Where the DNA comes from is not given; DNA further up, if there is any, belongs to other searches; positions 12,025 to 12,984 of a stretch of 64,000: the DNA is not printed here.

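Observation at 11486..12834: Tandem amidotransferase paralogs with near-identical 5' ~170 nt but diverged 3' two-thirds (partial gene conversion or recent duplication)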

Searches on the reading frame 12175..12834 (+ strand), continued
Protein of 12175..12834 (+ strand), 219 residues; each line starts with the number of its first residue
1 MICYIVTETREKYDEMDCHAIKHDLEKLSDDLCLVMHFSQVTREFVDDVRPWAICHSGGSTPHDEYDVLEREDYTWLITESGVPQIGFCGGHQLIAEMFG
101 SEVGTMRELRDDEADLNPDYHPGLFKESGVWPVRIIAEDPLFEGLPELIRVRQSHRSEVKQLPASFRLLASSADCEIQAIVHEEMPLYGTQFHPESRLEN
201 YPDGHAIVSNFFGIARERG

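Call 16: find_encoding_contigs(protein=P0009, flank=6000, max_places=3)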
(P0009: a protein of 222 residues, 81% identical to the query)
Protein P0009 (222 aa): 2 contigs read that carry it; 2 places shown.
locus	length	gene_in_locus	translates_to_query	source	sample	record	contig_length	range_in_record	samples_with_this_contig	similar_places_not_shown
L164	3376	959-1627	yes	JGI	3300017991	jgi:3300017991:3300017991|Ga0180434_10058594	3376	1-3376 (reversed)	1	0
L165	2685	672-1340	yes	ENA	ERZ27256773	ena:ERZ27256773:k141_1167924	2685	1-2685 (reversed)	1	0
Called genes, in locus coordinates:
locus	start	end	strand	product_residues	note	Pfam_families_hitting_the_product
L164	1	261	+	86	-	?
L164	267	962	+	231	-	PF00117:GATase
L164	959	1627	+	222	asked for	PF00117:GATase, PF07722:Peptidase_C26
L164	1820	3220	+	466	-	PF06253:MTTB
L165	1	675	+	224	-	?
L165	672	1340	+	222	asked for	PF00117:GATase, PF07722:Peptidase_C26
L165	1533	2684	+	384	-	?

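Call 17: find_encoding_contigs(protein=P0005, flank=6000, max_places=3)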
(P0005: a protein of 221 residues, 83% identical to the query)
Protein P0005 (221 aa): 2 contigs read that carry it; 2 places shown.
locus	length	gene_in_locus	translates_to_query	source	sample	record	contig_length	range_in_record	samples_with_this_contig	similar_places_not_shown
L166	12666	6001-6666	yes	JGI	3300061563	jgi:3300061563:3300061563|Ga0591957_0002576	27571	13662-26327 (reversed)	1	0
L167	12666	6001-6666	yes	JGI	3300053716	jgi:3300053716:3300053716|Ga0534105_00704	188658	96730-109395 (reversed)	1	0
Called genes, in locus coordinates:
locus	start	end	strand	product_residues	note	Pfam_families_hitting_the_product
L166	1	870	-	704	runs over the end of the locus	PF13320:GH123_cat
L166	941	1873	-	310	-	PF01408:GFO_IDH_MocA, PF22725:GFO_IDH_MocA_C3, PF02894:GFO_IDH_MocA_C (weak)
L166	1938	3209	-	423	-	PF01041:DegT_DnrJ_EryC1, PF00155:Aminotran_1_2 (weak), PF01212:Beta_elim_lyase (weak)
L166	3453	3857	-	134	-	PF00072:Response_reg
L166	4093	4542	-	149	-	PF00072:Response_reg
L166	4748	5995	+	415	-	-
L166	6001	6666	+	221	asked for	PF00117:GATase, PF07722:Peptidase_C26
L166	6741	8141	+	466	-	PF06253:MTTB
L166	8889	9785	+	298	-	PF02633:Creatininase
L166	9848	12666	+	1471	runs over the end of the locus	PF19773:DUF6259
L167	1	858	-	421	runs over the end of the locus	-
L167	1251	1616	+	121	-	-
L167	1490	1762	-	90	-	PF01408:GFO_IDH_MocA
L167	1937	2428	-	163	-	PF01041:DegT_DnrJ_EryC1 (weak)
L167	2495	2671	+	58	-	-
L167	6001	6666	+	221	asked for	PF00117:GATase, PF07722:Peptidase_C26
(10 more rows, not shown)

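Call 18: find_encoding_contigs(protein=P0010, flank=6000, max_places=3)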
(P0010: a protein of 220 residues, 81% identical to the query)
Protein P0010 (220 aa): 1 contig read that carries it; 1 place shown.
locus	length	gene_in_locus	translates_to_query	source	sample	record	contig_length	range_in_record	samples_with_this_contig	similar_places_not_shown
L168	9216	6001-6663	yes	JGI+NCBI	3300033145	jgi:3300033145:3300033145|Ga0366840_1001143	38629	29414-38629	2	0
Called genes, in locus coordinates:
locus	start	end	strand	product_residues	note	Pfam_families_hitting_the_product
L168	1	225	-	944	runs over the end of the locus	PF02838:Glyco_hydro_20b, PF00728:Glyco_hydro_20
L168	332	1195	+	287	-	PF00795:CN_hydrolase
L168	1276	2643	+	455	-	PF02056:Glyco_hydro_4, PF11975:Glyco_hydro_4C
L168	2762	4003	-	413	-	PF01041:DegT_DnrJ_EryC1, PF00155:Aminotran_1_2 (weak)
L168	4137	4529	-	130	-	PF00072:Response_reg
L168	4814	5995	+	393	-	-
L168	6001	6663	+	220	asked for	PF00117:GATase, PF07722:Peptidase_C26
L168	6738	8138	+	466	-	PF06253:MTTB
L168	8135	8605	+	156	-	-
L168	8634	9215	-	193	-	?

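Call 19: find_encoding_contigs(protein=P0024, flank=6000, max_places=3)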
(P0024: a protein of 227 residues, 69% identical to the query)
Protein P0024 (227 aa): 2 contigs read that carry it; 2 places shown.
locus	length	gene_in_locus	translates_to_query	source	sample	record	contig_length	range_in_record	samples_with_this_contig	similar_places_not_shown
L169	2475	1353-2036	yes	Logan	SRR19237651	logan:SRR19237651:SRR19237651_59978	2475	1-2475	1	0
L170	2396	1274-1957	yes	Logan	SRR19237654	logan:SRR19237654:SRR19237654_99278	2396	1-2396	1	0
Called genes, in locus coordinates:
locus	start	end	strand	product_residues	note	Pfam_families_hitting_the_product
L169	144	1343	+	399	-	-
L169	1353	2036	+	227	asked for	PF00117:GATase, PF07722:Peptidase_C26 (weak)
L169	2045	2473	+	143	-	?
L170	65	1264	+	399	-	-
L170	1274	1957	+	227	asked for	PF00117:GATase, PF07722:Peptidase_C26 (weak)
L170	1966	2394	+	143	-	?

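Call 20: find_encoding_contigs(protein=P0029, flank=6000, max_places=3)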
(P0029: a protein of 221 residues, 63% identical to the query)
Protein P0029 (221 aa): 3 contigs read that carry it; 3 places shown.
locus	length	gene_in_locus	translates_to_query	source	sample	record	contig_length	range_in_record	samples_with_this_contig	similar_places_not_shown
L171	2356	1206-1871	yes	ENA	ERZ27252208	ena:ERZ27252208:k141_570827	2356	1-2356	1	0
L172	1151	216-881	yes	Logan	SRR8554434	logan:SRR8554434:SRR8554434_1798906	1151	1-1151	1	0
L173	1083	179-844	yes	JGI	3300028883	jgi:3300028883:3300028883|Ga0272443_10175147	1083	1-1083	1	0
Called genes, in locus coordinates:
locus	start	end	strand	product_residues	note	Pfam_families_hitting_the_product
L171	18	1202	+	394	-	-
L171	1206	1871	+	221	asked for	PF00117:GATase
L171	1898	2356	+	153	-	?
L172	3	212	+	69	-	?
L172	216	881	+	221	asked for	PF00117:GATase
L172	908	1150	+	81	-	?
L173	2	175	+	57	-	?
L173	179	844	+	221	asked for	PF00117:GATase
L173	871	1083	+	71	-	?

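Call 21: find_encoding_contigs(protein=P0019, flank=6000, max_places=3)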
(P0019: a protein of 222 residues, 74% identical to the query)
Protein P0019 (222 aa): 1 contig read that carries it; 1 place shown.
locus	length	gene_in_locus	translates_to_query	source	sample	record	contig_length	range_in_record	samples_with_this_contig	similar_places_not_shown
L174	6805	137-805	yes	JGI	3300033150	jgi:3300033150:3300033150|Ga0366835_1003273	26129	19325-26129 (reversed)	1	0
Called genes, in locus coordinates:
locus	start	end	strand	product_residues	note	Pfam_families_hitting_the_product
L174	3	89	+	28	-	?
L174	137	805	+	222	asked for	PF00117:GATase, PF07722:Peptidase_C26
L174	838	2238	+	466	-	PF06253:MTTB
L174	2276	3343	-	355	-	PF01663:Phosphodiest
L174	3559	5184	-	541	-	PF00118:Cpn60_TCP1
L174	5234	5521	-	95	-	PF00166:Cpn10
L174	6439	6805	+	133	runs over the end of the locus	PF05345:He_PIG (weak), PF17963:Big_9, PF18911:PKD_4 (weak), PF22352:K319L-like_PKD (weak), PF00801:PKD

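Call 22: find_encoding_contigs(protein=P0022, flank=6000, max_places=3)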
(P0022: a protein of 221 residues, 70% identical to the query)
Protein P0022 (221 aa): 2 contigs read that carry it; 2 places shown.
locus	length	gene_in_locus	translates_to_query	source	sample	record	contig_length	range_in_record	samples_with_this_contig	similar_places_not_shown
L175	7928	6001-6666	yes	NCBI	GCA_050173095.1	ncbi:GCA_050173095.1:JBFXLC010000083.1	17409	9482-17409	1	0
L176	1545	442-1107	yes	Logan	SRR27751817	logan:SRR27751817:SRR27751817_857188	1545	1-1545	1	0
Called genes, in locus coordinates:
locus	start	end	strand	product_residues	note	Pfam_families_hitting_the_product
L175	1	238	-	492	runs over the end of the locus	PF00884:Sulfatase, PF01663:Phosphodiest (faint), PF16347:SGSH_C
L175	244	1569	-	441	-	PF20903:SPL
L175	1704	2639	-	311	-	PF01408:GFO_IDH_MocA, PF22725:GFO_IDH_MocA_C3, PF02894:GFO_IDH_MocA_C (weak)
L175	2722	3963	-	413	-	PF01041:DegT_DnrJ_EryC1, PF00155:Aminotran_1_2 (weak)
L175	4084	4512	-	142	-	PF00072:Response_reg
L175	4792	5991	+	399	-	-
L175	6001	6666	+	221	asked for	PF00117:GATase, PF07722:Peptidase_C26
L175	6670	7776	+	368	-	-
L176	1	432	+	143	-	?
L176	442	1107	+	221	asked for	PF00117:GATase, PF07722:Peptidase_C26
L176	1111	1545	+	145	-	?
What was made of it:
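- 12175..12834 (+): Gene B: canonical-motif GATase-fold paralog, 219 aa (SGG loop, GFCGGHQ, HPE). It is the copy that exists alone in related genomes. Single-copy orthologs in L166, L168, L174 and L175 (calls 17, 18, 21, 22).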

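Call 29: search_solved_structures(query=window:12175-12831:+, max_evalue=0.001, show_alignments=1)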
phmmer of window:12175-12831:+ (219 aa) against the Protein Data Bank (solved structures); distinct sequences matched with E-value up to 0.001: 31.
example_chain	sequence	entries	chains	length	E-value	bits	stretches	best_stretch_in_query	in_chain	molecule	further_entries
2d7j_A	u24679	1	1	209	2.2e-25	92.7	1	47-214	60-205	GMP synthase [glutamine-hydrolyzing] subunit A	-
1wl8_A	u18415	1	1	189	7.6e-25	90.9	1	47-214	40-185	GMP synthase [glutamine-hydrolyzing] subunit A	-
7yc6_A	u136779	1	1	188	9.8e-19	71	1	131-213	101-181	GMP synthase [glutamine-hydrolyzing] subunit A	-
8gr1_A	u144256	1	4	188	6.4e-18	68.3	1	131-213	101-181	GMP synthase [glutamine-hydrolyzing] subunit A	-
2lxn_A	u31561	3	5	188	1.2e-17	67.4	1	131-213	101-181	GMP synthase [glutamine-hydrolyzing] subunit A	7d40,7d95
7d96_A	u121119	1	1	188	1.6e-17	66.9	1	131-213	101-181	GMP synthase [glutamine-hydrolyzing] subunit A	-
8gr3_A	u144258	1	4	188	1.7e-17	66.9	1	131-213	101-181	GMP synthase [glutamine-hydrolyzing] subunit A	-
7d97_A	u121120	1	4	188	2e-17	66.6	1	132-213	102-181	GMP synthase [glutamine-hydrolyzing] subunit A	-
2a9v_A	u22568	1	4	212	2.6e-17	66.3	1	77-215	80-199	GMP synthase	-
7mo6_A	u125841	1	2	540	3.9e-14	55.9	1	50-211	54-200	GMP synthase [glutamine-hydrolyzing]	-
8hx6_A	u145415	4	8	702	3e-12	49.7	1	77-215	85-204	4-amino-4-deoxychorismate synthase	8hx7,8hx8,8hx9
7sbc_A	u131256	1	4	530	7.3e-11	45.2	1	50-211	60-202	GMP synthase [glutamine-hydrolyzing]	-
2ywb_A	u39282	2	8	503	1.5e-10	44.2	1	48-215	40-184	GMP synthase [glutamine-hydrolyzing]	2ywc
8rp1_AAA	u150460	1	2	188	3e-10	43.2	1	34-212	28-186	Aminodeoxychorismate synthase component 2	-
8rp0_AAA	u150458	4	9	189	3.1e-10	43.2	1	34-212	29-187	Aminodeoxychorismate synthase component 2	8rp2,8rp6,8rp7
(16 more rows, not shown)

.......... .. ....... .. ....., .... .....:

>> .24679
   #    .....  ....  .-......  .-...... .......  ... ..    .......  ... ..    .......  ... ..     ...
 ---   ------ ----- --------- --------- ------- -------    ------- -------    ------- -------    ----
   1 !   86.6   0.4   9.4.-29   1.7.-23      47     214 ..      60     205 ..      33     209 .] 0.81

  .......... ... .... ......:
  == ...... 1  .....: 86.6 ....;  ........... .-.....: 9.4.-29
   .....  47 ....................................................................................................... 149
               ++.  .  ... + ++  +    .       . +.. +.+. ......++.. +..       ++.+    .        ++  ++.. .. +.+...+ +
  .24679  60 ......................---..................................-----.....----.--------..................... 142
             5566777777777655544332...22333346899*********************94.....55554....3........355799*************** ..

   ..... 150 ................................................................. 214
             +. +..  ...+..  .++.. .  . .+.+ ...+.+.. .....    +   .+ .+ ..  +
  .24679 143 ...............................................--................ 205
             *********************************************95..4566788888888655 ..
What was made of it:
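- On Class I glutamine amidotransferase domain (PF00117): They align to the corresponding motifs of 2d7j (call 29).
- Closest known: GMP synthase subunit A. Different: There is a family-specific insertion of roughly 20 residues around 106-125 (call 29).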

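Call 44: predict_structure(alignment_id=A1)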
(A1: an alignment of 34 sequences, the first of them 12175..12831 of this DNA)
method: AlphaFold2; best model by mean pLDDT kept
length: 219 residues; sequences in the alignment: 34
mean_pLDDT: 95.4   pTM: 0.92
mean pLDDT of the five models: 95.4, 94.7, 94.3, 93.8, 91.7
residues with pLDDT >= 90: 201; 70-90: 17; 50-70: 1; < 50: 0
segments of 3 or more residues with pLDDT < 50: none
pLDDT, mean of each block of 10 residues (from residue 1): 97 93 97 98 97 94 92 97 97 97 95 89 92 98 98 95 98 97 97 92 97 92
secondary structure, 60 per line:
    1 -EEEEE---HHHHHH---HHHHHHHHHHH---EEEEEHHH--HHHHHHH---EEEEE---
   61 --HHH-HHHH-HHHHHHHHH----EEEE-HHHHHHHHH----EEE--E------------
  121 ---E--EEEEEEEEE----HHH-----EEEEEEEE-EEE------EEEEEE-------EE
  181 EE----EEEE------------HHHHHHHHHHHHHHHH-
elements in order: E2-6 H10-15 H19-29 E33-37 H43-49 E53-57 H67-70 H72-80 E85-88 H90-98 E103-105 E127-135 E148-155 E157-159 E166-171 E179-182 E187-190 H203-218
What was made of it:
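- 12175..12834 (+): AF2 model pLDDT 95.4 (call 44).
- On Class I glutamine amidotransferase domain (PF00117): The B model has pLDDT 95.4 (call 44).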

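Call 47: fold_search(model_id=the predicted structure, library=pdb)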
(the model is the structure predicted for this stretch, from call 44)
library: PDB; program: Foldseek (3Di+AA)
matches with E <= 10: 1113; with E <= 0.001: 185
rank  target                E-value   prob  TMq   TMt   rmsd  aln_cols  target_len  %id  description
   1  2d7j                  6.0e-18  1.00  0.75  0.87   2.9       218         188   30  Crystal Structure Analysis of Glutamine Amidotransferase from Pyrococcus horikoshii OT3 (released 2006-11-21)
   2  7d97_A                2.4e-17  1.00  0.72  0.85   3.1       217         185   26  Crystal structure of N109P mutant of GATase subunit of Methanocaldococcus jannaschii GMP synthetase (released 2021-08-04)
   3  7d97_B                3.7e-17  1.00  0.73  0.84   3.1       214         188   26  Crystal structure of N109P mutant of GATase subunit of Methanocaldococcus jannaschii GMP synthetase (released 2021-08-04)
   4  8gr3_A                4.5e-17  1.00  0.74  0.85   2.9       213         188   25  Crystal structure of K151L/Y158F mutant of GATase subunit of Methanocaldococcus jannaschii GMP synthetase (released 2023-07-12)
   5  8gr1_A                5.4e-17  1.00  0.73  0.84   3.1       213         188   26  Crystal structure of D110V/K151L mutant of GATase subunit of Methanocaldococcus jannaschii GMP synthetase (released 2023-07-12)
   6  7d96                  5.8e-17  1.00  0.71  0.83   3.2       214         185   25  Crystal structure of D110G mutant of GATase subunit of Methanocaldococcus jannaschii GMP synthetase (released 2021-08-04)
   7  2a9v_A                1.0e-16  1.00  0.75  0.82   2.9       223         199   27  Crystal structure of a putative gmp synthase subunit a protein (ta0944m) from thermoplasma acidophilum at 2.45 A resol (released 2005-08-02)
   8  2a9v_B                1.1e-16  1.00  0.76  0.84   2.8       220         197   27  Crystal structure of a putative gmp synthase subunit a protein (ta0944m) from thermoplasma acidophilum at 2.45 A resol (released 2005-08-02)
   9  7d97_C                1.7e-16  1.00  0.73  0.84   3.2       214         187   26  Crystal structure of N109P mutant of GATase subunit of Methanocaldococcus jannaschii GMP synthetase (released 2021-08-04)
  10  8hx8_A                1.7e-16  1.00  0.71  0.25   3.5       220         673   26  Crystal structure of 4-amino-4-deoxychorismate synthase from Streptomyces venezuelae co-crystallized with chorismate (released 2023-10-18)
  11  1wl8                  1.9e-16  1.00  0.74  0.85   2.8       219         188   30  Crystal structure of PH1346 protein from Pyrococcus horikoshii (released 2005-08-16)
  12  2a9v_D                2.2e-16  1.00  0.75  0.81   3.0       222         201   27  Crystal structure of a putative gmp synthase subunit a protein (ta0944m) from thermoplasma acidophilum at 2.45 A resol (released 2005-08-02)
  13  2a9v_C                2.3e-16  1.00  0.74  0.81   3.1       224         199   27  Crystal structure of a putative gmp synthase subunit a protein (ta0944m) from thermoplasma acidophilum at 2.45 A resol (released 2005-08-02)
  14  2lxn_MODEL_1_A        4.3e-16  1.00  0.70  0.80   3.5       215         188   24  Solution NMR structure of glutamine amido transferase subunit of gaunosine monophosphate synthetase from Metha (released 2013-06-12)
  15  8hx8_B                4.6e-16  1.00  0.71  0.25   3.7       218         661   26  Crystal structure of 4-amino-4-deoxychorismate synthase from Streptomyces venezuelae co-crystallized with chorismate (released 2023-10-18)
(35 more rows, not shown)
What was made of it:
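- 12175..12834 (+): Best PDB fold and sequence match is GMP synthase subunit A 2d7j (calls 29, 47).
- On Class I glutamine amidotransferase domain (PF00117): Foldseek top hits are all GATase subunits, E=6e-18, TM 0.75/0.87 (call 47).
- Closest known: GMP synthase subunit A. Same: It shares the SGG loop, the G-x-C-x-G-H-Q nucleophile elbow and the H-P-E motif, in B (calls 29, 47).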

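Call 53: find_encoding_contigs(protein=P0023, flank=3000, max_places=3)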
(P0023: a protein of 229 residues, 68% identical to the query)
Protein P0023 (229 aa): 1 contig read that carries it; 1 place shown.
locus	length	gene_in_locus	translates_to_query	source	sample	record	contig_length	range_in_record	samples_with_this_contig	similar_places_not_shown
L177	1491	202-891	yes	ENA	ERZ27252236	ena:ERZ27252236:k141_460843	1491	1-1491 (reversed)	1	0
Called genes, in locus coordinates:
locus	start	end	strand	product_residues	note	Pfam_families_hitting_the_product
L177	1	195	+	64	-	?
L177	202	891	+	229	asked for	PF00117:GATase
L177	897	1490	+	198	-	?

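Call 54: find_encoding_contigs(protein=P0028, flank=3000, max_places=3)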
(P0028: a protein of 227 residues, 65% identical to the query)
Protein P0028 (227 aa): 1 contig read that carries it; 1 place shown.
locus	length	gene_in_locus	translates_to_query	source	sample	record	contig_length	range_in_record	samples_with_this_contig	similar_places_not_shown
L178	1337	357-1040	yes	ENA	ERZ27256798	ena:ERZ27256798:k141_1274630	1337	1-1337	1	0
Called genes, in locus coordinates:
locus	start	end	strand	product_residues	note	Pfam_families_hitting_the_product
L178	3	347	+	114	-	?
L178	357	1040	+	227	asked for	PF00117:GATase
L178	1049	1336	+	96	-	?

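Call 60: list_cluster_members(proteins=[window:12175-12831:+, window:11486-12175:+])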
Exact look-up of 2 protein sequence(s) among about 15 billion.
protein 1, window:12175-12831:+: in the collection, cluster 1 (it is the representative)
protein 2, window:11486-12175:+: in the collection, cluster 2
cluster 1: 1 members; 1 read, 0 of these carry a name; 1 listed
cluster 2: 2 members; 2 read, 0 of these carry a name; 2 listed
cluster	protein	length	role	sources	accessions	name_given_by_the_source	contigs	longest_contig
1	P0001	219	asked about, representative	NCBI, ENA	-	-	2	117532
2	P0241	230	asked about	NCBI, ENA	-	-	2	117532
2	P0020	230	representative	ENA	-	-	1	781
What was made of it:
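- Tried and rejected: Cluster look-up gave no organism name for the window (call 60).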
